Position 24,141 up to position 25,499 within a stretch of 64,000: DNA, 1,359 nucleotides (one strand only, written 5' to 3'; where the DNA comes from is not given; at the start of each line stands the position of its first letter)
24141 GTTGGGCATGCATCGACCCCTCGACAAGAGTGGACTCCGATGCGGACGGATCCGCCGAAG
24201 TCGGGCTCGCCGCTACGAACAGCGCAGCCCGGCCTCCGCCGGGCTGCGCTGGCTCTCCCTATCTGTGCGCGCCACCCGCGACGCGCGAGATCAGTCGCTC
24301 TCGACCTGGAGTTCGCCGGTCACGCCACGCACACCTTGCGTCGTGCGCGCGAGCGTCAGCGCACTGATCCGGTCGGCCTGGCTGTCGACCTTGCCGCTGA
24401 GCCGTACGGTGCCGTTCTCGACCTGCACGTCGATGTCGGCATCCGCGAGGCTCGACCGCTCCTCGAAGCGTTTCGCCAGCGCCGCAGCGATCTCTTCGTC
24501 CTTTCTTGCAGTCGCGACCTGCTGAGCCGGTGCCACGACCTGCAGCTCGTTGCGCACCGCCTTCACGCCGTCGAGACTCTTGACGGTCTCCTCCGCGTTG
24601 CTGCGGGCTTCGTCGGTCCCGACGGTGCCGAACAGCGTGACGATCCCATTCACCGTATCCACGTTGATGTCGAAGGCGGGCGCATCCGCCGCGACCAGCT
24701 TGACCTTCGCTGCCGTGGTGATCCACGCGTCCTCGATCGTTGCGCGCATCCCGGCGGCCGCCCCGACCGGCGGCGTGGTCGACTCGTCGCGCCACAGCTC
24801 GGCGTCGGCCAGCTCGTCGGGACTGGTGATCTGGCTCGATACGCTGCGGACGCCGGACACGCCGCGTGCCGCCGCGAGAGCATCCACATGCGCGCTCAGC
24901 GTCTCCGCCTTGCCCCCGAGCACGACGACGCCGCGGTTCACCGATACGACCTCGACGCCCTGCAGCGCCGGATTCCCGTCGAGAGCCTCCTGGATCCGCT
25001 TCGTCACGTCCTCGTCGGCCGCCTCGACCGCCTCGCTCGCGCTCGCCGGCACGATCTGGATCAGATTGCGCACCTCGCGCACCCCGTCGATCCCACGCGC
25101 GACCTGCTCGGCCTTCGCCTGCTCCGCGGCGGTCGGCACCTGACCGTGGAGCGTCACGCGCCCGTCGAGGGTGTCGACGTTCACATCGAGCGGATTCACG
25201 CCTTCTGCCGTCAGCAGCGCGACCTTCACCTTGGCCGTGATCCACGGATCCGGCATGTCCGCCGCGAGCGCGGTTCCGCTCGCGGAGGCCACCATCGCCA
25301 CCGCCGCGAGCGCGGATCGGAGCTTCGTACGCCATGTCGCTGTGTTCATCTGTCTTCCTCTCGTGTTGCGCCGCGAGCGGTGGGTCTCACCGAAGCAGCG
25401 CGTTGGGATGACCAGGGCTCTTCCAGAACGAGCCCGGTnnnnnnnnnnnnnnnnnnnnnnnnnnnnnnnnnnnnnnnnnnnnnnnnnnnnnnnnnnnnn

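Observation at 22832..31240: Island of general-stress-type small-protein genes wired to -24/-12 (sigma-54) promoters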

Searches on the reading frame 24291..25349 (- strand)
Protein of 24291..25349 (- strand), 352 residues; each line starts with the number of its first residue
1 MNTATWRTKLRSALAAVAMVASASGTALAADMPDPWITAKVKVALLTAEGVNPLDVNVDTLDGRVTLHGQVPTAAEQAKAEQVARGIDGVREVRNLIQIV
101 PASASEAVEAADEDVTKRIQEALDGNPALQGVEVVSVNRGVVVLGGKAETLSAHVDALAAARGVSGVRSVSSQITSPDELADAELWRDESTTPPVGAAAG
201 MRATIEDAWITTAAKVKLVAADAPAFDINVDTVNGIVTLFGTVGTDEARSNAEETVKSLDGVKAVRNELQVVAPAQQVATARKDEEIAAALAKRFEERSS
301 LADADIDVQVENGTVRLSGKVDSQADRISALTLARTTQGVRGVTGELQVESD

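Call 6: search_protein_families(library=pfam, max_evalue=0.01, proteins=[window:24291-25349:-])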
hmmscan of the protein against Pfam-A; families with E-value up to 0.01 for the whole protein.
window:24291-25349:- (352 aa): 3 families
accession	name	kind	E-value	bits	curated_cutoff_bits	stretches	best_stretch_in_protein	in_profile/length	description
PF04972.22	BON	-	9.5e-62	205.7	27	4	34-101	2-69/69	BON domain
PF21937.1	Yop-YscD_ppl_2nd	-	4.1e-07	30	27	0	45-91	11-58/67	YscD/CdsD-like Bon-like domain 2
PF00403.32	HMA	-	0.0011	19.8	24.8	0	39-83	14-52/62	Heavy-metal-associated domain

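Call 9: find_related_loci(query=window:24291-25349:-, collection=genome_contigs, flank=10000)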
Query window:24291-25349:- (352 aa) in genome_contigs; peptide patterns used: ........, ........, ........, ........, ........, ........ (x = any residue, [..] = any of these).
599 stretches matched a pattern (row limit reached: there are more); 1 encode a relative of the query (tblastn E <= 1e-3); 1 distinct loci.
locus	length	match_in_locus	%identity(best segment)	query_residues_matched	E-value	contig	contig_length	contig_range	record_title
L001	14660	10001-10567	32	228-350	2e-9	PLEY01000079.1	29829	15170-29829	MAG: Burkholderiales bacterium isolate bog_994 73.20110800_S3S.32_contig_16371, whole genome shotgun sequence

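Call 11: find_homologous_proteins(query=window:24291-25349:-)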
Query window:24291-25349:- (352 aa): 445 proteins with E <= 0.001 among 8000 candidates; the best 120 are listed.
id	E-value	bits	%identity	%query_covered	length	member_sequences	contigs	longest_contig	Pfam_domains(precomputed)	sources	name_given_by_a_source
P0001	7.0e-209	711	100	100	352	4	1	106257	PF04972.23,PF21937.2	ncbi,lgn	-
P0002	1.0e-184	631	90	100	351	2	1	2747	PF04972.23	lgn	-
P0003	7.4e-183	625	91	94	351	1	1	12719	PF04972.23,PF21937.2,PF16693.11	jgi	jgi:hyperosmotically inducible periplasmic protein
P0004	1.5e-182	624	88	100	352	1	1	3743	PF04972.23,PF21937.2,PF16693.11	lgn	-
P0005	3.0e-175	600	86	100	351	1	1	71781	PF04972.23,PF21937.2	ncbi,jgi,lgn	-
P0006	7.5e-158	543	78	98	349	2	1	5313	PF04972.23,PF21937.2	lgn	-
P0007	7.6e-155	533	74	100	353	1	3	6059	PF04972.23,PF21937.2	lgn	-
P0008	2.9e-148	511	74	99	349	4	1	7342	PF04972.23,PF21937.2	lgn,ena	-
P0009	5.4e-148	511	75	99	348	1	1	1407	PF04972.23,PF21937.2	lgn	-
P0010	3.2e-112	393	59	95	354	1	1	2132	PF04972.23,PF21937.2,PF16693.11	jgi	jgi:osmotically-inducible protein OsmY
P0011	1.3e-111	391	62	91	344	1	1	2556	PF04972.23,PF21937.2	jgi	jgi:osmotically-inducible protein OsmY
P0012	2.8e-106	374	60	93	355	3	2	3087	PF04972.23,PF21937.2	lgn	-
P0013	1.5e-104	368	56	89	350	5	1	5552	PF04972.23,PF21937.2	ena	-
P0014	2.4e-104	367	58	98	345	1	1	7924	PF04972.23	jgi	jgi:osmotically-inducible protein OsmY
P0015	1.1e-103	365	57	94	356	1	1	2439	PF04972.23,PF21937.2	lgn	-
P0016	1.6e-103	365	58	92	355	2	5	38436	PF04972.23,PF21937.2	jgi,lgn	-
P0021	3.9e-101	357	56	96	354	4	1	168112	PF04972.23,PF21937.2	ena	-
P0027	2.9e-95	337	55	92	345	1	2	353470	PF04972.23,PF21937.2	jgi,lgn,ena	-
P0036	9.6e-92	326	55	91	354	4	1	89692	PF04972.23,PF21937.2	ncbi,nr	ncbi:MAG TPA: BON domain-containing protein [Myxococcota bacterium]|nr:BON domain-containing protein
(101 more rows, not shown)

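Call 12: find_encoding_contigs(protein=P0005, flank=10000, max_places=3)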
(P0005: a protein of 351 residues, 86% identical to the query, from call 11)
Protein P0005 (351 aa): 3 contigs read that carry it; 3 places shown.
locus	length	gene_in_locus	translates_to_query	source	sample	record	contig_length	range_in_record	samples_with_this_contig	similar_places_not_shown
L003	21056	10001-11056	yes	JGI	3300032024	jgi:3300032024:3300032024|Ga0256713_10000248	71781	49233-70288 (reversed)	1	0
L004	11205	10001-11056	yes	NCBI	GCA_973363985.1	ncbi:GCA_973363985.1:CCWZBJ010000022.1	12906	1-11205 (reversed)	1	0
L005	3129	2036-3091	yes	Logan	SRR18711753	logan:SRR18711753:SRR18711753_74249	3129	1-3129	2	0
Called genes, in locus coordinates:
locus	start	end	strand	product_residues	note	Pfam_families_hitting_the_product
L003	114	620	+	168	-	PF00034:Cytochrom_C, PF13442:Cytochrome_CBB3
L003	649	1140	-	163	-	PF02308:MgtC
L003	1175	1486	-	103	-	-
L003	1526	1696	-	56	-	-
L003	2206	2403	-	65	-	PF05532:CsbD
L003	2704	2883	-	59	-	-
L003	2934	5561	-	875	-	PF00989:PAS, PF08447:PAS_3, PF08448:PAS_4, PF13426:PAS_9, PF00512:HisKA, PF02518:HATPase_c, PF00072:Response_reg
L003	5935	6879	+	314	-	PF00512:HisKA (weak), PF02518:HATPase_c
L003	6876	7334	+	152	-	PF00072:Response_reg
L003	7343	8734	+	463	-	PF00072:Response_reg, PF00158:Sigma54_activat, PF14532:Sigma54_activ_2, PF07728:AAA_5 (weak), PF25601:AAA_lid_14, PF02954:HTH_8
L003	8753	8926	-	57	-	-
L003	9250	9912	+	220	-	PF00081:Sod_Fe_N, PF02777:Sod_Fe_C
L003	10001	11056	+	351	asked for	PF04972:BON, PF21937:Yop-YscD_ppl_2nd (faint), PF04972:BON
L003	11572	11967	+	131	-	-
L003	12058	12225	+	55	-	-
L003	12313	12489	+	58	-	-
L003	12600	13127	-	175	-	PF02627:CMD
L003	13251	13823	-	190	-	PF10604:Polyketide_cyc2, PF03364:Polyketide_cyc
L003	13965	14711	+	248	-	PF03358:FMN_red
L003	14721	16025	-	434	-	PF03448:MgtE_N, PF00571:CBS, PF01769:MgtE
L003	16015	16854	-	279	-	PF03448:MgtE_N, PF00571:CBS (faint)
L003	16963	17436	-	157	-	PF10604:Polyketide_cyc2 (weak), PF03364:Polyketide_cyc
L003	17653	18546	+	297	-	PF00080:Sod_Cu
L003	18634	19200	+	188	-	-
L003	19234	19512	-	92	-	-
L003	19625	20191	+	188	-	PF02525:Flavodoxin_2, PF03358:FMN_red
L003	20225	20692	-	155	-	PF00582:Usp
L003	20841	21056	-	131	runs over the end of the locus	PF04972:BON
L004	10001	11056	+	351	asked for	PF04972:BON, PF21937:Yop-YscD_ppl_2nd (faint), PF04972:BON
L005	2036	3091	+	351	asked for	PF04972:BON, PF21937:Yop-YscD_ppl_2nd (faint), PF04972:BON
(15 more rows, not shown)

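Call 13: find_encoding_contigs(protein=P0003, flank=10000, max_places=3)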
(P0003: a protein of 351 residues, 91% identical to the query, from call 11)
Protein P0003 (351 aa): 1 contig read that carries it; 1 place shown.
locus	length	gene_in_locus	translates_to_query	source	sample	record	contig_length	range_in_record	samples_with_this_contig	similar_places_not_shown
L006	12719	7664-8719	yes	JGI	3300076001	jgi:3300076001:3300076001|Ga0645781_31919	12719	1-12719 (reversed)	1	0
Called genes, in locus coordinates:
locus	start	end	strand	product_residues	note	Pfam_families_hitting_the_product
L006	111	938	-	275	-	PF00072:Response_reg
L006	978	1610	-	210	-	PF02518:HATPase_c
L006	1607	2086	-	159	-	PF00512:HisKA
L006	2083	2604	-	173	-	-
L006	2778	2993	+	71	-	-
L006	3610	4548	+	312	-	PF00512:HisKA (weak), PF02518:HATPase_c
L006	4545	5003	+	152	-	PF00072:Response_reg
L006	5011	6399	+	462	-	PF00072:Response_reg, PF00158:Sigma54_activat, PF14532:Sigma54_activ_2, PF07728:AAA_5 (weak), PF25601:AAA_lid_14, PF02954:HTH_8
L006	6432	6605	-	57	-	-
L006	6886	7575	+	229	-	PF00081:Sod_Fe_N, PF02777:Sod_Fe_C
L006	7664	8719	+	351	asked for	PF04972:BON, PF16693:Yop-YscD_ppl_1st (faint), PF21937:Yop-YscD_ppl_2nd (faint), PF04972:BON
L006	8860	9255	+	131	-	-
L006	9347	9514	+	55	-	-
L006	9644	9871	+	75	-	-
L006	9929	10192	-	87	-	-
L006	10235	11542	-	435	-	PF03448:MgtE_N, PF00571:CBS, PF01769:MgtE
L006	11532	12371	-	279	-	PF03448:MgtE_N, PF00571:CBS (faint)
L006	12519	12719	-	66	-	?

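Call 14: find_encoding_contigs(protein=P0001, flank=10000, max_places=3)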
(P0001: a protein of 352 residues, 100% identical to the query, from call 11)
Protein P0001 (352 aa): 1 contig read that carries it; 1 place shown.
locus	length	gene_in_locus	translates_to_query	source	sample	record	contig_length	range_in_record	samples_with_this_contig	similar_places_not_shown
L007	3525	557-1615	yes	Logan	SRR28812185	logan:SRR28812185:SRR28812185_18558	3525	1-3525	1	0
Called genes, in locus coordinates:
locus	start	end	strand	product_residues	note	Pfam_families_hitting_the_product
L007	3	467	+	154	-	?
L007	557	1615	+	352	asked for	PF04972:BON, PF21937:Yop-YscD_ppl_2nd (faint), PF04972:BON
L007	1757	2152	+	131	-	-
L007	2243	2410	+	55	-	-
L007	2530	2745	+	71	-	-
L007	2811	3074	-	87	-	-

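Call 19: list_cluster_members(proteins=[P0001, P0005, P0036])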
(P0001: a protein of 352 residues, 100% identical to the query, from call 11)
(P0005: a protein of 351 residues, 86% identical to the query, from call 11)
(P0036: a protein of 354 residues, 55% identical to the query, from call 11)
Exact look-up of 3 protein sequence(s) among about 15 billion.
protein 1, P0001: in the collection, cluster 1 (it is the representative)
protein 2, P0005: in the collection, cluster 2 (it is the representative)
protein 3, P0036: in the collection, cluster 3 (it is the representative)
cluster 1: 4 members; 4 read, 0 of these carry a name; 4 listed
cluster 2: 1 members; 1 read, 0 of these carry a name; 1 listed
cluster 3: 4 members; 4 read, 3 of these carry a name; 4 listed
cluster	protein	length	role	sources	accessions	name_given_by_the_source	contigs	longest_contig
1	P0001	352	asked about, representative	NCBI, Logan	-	-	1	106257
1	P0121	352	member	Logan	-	-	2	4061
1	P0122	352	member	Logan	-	-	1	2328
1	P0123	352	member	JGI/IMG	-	-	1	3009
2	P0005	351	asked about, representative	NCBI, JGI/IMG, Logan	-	-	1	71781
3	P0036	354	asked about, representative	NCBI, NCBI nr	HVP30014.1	MAG TPA: BON domain-containing protein [Myxococcota bacterium] | BON domain-containing protein [Myxococcota bacterium]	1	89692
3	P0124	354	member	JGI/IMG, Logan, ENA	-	osmotically-inducible protein OsmY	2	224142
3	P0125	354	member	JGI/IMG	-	osmotically-inducible protein OsmY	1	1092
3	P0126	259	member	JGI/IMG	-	-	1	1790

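Call 20: find_encoding_contigs(protein=P0036, flank=10000, max_places=2)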
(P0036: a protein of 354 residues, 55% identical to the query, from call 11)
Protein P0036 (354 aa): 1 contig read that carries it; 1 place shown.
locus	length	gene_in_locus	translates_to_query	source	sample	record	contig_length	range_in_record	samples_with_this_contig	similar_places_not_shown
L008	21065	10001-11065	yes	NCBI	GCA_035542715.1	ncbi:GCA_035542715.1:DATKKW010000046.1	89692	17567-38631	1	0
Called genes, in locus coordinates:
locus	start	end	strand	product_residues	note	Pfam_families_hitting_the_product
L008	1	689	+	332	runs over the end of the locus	PF00296:Bac_luciferase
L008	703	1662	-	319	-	PF00296:Bac_luciferase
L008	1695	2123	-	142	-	-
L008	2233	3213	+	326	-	PF01073:3Beta_HSD, PF01370:Epimerase, PF02719:Polysacc_synt_2 (weak), PF04321:RmlD_sub_bind, PF05368:NmrA, PF13460:NAD_binding_10, PF16363:GDP_Man_Dehyd, PF07993:NAD_binding_4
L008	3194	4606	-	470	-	PF00171:Aldedh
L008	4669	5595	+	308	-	PF00753:Lactamase_B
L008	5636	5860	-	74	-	-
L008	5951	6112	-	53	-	PF11752:DUF3309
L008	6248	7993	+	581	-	PF00512:HisKA, PF02518:HATPase_c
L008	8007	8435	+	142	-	PF00072:Response_reg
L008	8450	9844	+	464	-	PF00072:Response_reg, PF00158:Sigma54_activat, PF14532:Sigma54_activ_2, PF07728:AAA_5 (weak), PF01078:Mg_chelatase (weak), PF25601:AAA_lid_14, PF02954:HTH_8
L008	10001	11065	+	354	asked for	PF04972:BON, PF21937:Yop-YscD_ppl_2nd (faint), PF04972:BON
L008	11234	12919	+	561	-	PF16927:HisKA_7TM, PF00512:HisKA, PF02518:HATPase_c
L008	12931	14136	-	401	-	PF01207:Dus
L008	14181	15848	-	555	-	PF13091:PLDc_2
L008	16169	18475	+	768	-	PF00933:Glyco_hydro_3, PF01915:Glyco_hydro_3_C, PF14310:Fn3-like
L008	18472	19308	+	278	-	PF09296:NUDIX-like, PF09297:Zn_ribbon_NUD, PF00293:NUDIX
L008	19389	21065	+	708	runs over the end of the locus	PF00580:UvrD-helicase, PF13245:AAA_19 (faint), PF13361:UvrD_C, PF13538:UvrD_C_2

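Call 21: find_encoding_contigs(protein=P0027, flank=10000, max_places=2)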
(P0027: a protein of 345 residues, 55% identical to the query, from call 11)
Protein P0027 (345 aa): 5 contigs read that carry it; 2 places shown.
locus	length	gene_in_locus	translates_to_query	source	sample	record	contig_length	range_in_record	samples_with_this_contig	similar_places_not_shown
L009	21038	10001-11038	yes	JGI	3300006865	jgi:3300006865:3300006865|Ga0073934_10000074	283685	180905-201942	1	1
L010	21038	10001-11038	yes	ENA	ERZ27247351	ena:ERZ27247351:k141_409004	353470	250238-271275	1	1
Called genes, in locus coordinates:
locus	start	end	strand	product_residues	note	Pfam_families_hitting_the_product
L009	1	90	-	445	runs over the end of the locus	-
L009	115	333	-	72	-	-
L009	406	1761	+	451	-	PF01734:Patatin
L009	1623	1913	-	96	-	-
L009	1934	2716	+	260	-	PF05742:TANGO2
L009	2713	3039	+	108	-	-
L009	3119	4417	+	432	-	PF08245:Mur_ligase_M (faint), PF27239:FOL3_C, PF02875:Mur_ligase_C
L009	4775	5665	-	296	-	PF02574:S-methyl_trans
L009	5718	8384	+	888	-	PF02065:Melibiase, PF12710:HAD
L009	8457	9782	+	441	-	PF01266:DAO (weak), PF01946:Thi4 (weak), PF07992:Pyr_redox_2 (faint), PF12831:FAD_oxidored (weak), PF13450:NAD_binding_8 (weak), PF01593:Amino_oxidase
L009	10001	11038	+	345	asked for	PF04972:BON, PF21937:Yop-YscD_ppl_2nd (faint), PF04972:BON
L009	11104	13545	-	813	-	PF00488:MutS_V, PF20297:MSSS (weak), PF01713:Smr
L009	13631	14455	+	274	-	PF13580:SIS_2, PF22645:GKRP_SIS_N, PF01380:SIS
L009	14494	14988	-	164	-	-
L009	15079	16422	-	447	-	PF00067:p450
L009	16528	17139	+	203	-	-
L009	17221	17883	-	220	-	-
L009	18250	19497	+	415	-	PF13469:Sulfotransfer_3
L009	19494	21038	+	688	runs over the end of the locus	PF00089:Trypsin, PF13365:Trypsin_2 (weak), PF04151:PPC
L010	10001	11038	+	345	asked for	PF04972:BON, PF21937:Yop-YscD_ppl_2nd (faint), PF04972:BON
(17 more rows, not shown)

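Call 22: find_encoding_contigs(protein=P0021, flank=10000, max_places=2)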
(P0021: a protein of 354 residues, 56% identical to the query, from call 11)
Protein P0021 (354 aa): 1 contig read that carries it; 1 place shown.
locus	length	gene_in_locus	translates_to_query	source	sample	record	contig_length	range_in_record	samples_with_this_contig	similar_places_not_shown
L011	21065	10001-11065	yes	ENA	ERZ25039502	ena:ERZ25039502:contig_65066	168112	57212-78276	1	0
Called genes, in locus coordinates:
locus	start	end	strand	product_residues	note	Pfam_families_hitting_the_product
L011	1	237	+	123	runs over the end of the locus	PF07332:Phage_holin_3_6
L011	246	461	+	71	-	-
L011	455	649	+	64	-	-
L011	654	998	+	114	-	-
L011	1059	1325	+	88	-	-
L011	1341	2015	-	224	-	PF02397:Bac_transf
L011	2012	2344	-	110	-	-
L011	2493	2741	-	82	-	-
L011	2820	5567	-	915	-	PF00989:PAS, PF08448:PAS_4, PF13188:PAS_8 (weak), PF13426:PAS_9, PF08447:PAS_3 (weak), PF00512:HisKA, PF02518:HATPase_c, PF00072:Response_reg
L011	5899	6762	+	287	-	PF00512:HisKA, PF02518:HATPase_c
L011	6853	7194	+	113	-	PF00072:Response_reg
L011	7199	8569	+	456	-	PF00072:Response_reg, PF13191:AAA_16 (faint), PF00158:Sigma54_activat, PF14532:Sigma54_activ_2, PF07728:AAA_5 (weak), PF25601:AAA_lid_14, PF02954:HTH_8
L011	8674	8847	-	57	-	-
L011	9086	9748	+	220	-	PF00081:Sod_Fe_N, PF02777:Sod_Fe_C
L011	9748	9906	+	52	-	-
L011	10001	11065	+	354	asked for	PF04972:BON, PF21937:Yop-YscD_ppl_2nd (faint), PF04972:BON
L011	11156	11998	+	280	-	PF03631:Virul_fac_BrkB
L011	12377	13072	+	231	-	PF05359:DUF748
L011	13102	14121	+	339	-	PF01068:DNA_ligase_A_M, PF04679:DNA_ligase_A_C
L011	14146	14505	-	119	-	-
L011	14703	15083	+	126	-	-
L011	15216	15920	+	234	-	-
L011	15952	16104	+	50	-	-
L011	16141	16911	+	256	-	PF04972:BON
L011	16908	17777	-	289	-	PF05721:PhyH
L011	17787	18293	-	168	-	PF00106:adh_short, PF13561:adh_short_C2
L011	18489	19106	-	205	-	PF22725:GFO_IDH_MocA_C3, PF02894:GFO_IDH_MocA_C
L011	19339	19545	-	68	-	PF01408:GFO_IDH_MocA (weak)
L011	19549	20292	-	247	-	PF13469:Sulfotransfer_3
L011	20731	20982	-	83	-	-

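Call 23: find_encoding_contigs(protein=P0016, flank=10000, max_places=2)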
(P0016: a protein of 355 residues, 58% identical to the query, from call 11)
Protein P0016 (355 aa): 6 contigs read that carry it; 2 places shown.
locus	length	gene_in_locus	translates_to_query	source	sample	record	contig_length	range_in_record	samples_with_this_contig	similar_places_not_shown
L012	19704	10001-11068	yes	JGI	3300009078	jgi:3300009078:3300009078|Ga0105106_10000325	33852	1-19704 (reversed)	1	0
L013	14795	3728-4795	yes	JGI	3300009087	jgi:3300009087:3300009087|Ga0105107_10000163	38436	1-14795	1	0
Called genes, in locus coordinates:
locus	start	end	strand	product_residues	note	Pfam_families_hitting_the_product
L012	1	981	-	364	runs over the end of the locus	PF01594:AI-2E_transport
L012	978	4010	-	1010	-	PF00989:PAS (weak), PF13188:PAS_8 (weak), PF00989:PAS (weak), PF08448:PAS_4, PF13426:PAS_9, PF00512:HisKA, PF02518:HATPase_c, PF00072:Response_reg, +1 more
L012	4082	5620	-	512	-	PF13091:PLDc_2, PF00614:PLDc (weak)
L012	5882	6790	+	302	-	PF00512:HisKA (weak), PF02518:HATPase_c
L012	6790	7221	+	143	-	PF00072:Response_reg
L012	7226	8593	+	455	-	PF00072:Response_reg, PF00158:Sigma54_activat, PF14532:Sigma54_activ_2, PF07728:AAA_5, PF25601:AAA_lid_14, PF02954:HTH_8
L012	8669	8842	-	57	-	-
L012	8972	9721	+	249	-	PF00081:Sod_Fe_N, PF02777:Sod_Fe_C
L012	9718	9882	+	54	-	-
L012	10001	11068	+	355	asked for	PF04972:BON, PF21937:Yop-YscD_ppl_2nd (faint), PF04972:BON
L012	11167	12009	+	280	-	PF03631:Virul_fac_BrkB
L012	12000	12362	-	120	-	-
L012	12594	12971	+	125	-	-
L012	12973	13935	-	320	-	PF00296:Bac_luciferase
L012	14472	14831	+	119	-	PF04972:BON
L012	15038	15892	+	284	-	PF08450:SGL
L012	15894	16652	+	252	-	PF05359:DUF748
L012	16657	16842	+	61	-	-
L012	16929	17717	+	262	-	PF04794:YdjC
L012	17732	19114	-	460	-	PF02417:Chromate_transp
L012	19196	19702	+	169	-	?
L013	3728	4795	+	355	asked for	PF04972:BON, PF21937:Yop-YscD_ppl_2nd (faint), PF04972:BON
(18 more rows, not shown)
